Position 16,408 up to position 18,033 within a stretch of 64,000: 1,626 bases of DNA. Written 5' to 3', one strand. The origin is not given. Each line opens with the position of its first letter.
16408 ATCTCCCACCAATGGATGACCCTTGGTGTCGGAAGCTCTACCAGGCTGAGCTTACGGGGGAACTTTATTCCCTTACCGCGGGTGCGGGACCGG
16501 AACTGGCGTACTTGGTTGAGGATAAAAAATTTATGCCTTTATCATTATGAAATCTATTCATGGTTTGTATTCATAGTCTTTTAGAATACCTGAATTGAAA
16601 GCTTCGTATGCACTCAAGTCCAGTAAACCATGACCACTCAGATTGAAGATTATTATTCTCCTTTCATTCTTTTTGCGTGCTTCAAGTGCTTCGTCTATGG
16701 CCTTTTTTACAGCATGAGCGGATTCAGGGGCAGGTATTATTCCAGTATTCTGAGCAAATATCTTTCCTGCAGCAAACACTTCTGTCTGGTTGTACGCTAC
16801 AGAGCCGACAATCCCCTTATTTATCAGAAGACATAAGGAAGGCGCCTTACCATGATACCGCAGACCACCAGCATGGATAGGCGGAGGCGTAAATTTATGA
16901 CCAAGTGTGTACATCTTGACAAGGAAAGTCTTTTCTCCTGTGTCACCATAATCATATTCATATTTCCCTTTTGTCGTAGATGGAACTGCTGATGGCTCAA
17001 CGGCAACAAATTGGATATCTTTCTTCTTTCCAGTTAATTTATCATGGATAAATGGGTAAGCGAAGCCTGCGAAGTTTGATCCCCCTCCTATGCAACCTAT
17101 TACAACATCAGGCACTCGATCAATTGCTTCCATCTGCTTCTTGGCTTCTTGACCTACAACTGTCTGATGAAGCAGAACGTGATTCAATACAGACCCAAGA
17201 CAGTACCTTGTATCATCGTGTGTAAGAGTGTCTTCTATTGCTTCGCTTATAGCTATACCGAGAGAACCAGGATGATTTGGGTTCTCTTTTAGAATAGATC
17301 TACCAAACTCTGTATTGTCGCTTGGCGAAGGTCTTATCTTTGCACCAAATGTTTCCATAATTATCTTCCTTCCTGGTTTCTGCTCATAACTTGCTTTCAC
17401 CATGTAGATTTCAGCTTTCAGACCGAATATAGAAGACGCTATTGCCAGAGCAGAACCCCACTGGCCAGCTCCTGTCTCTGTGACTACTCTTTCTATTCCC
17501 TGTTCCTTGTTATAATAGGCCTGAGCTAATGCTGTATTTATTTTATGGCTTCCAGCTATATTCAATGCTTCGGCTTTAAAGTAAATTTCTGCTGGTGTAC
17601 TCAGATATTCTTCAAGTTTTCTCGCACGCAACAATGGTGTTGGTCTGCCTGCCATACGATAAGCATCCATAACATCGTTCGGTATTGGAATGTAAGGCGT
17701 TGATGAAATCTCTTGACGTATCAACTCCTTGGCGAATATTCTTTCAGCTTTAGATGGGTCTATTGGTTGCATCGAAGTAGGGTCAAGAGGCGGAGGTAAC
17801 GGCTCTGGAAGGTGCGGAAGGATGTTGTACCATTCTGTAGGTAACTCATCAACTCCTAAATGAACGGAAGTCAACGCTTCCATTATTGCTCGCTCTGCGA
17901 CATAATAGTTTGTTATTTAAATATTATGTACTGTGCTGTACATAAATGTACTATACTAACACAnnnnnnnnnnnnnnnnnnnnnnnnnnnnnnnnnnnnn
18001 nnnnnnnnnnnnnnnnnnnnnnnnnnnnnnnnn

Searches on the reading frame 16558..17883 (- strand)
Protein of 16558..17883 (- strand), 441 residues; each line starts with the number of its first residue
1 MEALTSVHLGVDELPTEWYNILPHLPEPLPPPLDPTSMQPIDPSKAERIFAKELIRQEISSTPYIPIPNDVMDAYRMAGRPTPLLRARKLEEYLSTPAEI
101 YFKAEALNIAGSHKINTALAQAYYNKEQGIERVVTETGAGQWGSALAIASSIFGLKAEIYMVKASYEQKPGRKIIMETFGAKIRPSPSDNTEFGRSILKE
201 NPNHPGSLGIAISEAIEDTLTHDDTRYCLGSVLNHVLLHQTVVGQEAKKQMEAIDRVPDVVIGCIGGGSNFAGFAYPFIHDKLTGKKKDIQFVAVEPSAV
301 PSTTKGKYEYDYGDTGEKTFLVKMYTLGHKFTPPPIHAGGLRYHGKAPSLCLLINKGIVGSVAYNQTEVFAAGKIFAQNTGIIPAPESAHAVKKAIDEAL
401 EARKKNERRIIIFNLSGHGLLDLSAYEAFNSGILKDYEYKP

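Call 8: find_encoding_contigs(protein=window:16558-17883:-, flank=6000, max_places=6)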
Protein window:16558-17883:- (441 aa): no gene with exactly this product is on record in the collection.

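Call 10: find_homologous_proteins(query=window:16558-17883:-, max_evalue=1e-50)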
Query window:16558-17883:- (441 aa): 8000 proteins with E <= 1e-50 among 8000 candidates; the best 120 are listed.
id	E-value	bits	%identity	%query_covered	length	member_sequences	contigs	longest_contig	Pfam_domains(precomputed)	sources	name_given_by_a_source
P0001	9.3e-295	995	100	99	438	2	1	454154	PF00291.32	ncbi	ncbi:MAG: TrpB-like pyridoxal phosphate-dependent enzyme [Conexivisphaerales archaeon]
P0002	2.1e-263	892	87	100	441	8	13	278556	PF00291.32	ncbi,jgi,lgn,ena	jgi:tryptophan synthase beta chain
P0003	5.1e-245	831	81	100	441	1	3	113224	PF00291.32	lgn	-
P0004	7.5e-240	814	78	100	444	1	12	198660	PF00291.32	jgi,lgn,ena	jgi:tryptophan synthase beta chain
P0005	2.1e-239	813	79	100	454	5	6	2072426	PF00291.32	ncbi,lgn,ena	-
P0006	4.3e-226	769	81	92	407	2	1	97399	PF00291.32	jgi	jgi:tryptophan synthase beta chain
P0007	6.3e-226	769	75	100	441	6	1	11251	PF00291.32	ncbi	ncbi:MAG: TrpB-like pyridoxal phosphate-dependent enzyme [Conexivisphaerales archaeon]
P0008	1.8e-217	741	89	81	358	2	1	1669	PF00291.32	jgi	jgi:tryptophan synthase beta chain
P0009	7.7e-213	725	71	98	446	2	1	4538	PF00291.32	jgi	jgi:tryptophan synthase beta chain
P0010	2.0e-212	724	71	99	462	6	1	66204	PF00291.32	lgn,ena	-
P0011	4.9e-212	723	69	99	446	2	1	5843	PF00291.32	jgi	jgi:tryptophan synthase beta chain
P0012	1.5e-207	708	70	98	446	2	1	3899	PF00291.32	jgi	jgi:tryptophan synthase beta chain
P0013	1.7e-207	708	69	99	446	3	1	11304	PF00291.32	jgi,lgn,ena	-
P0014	2.7e-207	707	68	99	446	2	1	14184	PF00291.32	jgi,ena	-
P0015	6.5e-206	703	68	99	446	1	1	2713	PF00291.32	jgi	jgi:tryptophan synthase beta chain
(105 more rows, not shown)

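Call 11: find_encoding_contigs(protein=P0002, flank=4000, max_places=3)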
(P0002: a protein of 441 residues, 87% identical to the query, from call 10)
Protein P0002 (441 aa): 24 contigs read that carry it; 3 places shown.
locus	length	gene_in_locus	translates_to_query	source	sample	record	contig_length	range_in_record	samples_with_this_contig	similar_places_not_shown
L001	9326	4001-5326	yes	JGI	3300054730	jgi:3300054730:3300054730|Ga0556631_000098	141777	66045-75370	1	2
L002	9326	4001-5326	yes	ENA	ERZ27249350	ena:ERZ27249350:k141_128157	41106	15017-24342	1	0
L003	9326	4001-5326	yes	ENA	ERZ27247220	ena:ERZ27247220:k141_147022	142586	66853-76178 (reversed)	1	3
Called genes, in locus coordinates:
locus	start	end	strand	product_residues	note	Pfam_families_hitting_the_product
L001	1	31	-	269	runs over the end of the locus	PF02900:LigB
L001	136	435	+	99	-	-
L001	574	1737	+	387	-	PF03453:MoeA_N, PF00994:MoCF_biosynth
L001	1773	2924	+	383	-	PF00266:Aminotran_5, PF00155:Aminotran_1_2 (weak)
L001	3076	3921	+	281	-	PF01619:Pro_dh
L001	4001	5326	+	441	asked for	PF00291:PALP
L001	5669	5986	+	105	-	PF01294:Ribosomal_L13e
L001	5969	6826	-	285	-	PF07934:OGG_N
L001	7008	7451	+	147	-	PF01923:Cob_adeno_trans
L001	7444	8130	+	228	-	PF03167:UDG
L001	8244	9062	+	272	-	PF00156:Pribosyltran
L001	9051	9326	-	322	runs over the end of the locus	PF00152:tRNA-synt_2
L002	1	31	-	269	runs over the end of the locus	PF02900:LigB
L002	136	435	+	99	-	-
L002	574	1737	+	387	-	PF03453:MoeA_N, PF00994:MoCF_biosynth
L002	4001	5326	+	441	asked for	PF00291:PALP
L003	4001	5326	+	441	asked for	PF00291:PALP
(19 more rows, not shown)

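Call 12: find_encoding_contigs(protein=P0005, flank=4000, max_places=3)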
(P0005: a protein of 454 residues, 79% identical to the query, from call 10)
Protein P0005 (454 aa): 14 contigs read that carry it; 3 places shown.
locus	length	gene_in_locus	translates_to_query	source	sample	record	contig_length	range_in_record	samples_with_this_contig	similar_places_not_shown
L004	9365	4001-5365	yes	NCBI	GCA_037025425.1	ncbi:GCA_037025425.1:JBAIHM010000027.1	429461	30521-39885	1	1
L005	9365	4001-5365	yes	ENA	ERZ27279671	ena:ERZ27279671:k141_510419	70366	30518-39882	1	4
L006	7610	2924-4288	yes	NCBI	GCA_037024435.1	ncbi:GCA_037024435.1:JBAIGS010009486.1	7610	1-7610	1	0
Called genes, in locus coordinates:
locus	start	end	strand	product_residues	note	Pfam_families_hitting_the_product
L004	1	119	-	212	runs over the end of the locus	PF00697:PRAI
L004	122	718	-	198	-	PF00218:IGPS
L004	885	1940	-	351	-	PF02885:Glycos_trans_3N, PF00591:Glycos_transf_3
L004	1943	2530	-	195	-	PF00117:GATase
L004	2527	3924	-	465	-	PF04715:, PF00425:Chorismate_bind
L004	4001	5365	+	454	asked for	PF00291:PALP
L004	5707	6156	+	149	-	PF01294:Ribosomal_L13e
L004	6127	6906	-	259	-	PF07934:OGG_N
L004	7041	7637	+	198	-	PF01923:Cob_adeno_trans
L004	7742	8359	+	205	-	PF03167:UDG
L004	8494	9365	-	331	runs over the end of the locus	PF11392:AllH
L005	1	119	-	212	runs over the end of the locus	PF00697:PRAI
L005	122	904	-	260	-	PF00218:IGPS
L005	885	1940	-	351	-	PF02885:Glycos_trans_3N, PF00591:Glycos_transf_3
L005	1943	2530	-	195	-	PF00117:GATase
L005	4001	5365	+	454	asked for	PF00291:PALP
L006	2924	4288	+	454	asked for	PF00291:PALP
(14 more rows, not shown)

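Call 13: find_encoding_contigs(protein=P0004, flank=4000, max_places=3)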
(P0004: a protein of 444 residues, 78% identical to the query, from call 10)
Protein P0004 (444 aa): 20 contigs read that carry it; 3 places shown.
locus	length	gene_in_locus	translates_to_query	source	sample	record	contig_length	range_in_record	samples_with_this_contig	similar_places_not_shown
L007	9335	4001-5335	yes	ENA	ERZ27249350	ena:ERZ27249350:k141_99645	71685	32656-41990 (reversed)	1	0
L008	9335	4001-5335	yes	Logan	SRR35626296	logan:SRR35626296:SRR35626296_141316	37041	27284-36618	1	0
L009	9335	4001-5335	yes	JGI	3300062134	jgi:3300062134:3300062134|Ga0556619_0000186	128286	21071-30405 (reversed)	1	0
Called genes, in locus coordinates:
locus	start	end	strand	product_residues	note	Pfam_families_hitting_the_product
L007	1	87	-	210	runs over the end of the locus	PF00697:PRAI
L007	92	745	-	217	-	PF00218:IGPS, PF05690:ThiG (faint)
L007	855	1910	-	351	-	PF02885:Glycos_trans_3N, PF00591:Glycos_transf_3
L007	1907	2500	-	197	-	PF00117:GATase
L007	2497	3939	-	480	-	PF04715:, PF00425:Chorismate_bind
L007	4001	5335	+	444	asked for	PF00291:PALP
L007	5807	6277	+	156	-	PF01294:Ribosomal_L13e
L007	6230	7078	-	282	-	PF07934:OGG_N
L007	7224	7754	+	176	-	PF01923:Cob_adeno_trans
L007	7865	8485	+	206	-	PF03167:UDG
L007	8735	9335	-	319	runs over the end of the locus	PF11392:AllH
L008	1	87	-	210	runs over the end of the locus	PF00697:PRAI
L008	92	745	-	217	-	PF00218:IGPS, PF05690:ThiG (faint)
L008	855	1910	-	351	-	PF02885:Glycos_trans_3N, PF00591:Glycos_transf_3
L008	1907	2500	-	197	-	PF00117:GATase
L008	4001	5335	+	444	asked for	PF00291:PALP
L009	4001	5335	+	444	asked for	PF00291:PALP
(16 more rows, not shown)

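Call 62: find_encoding_contigs(protein=P0001, flank=1500, max_places=2)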
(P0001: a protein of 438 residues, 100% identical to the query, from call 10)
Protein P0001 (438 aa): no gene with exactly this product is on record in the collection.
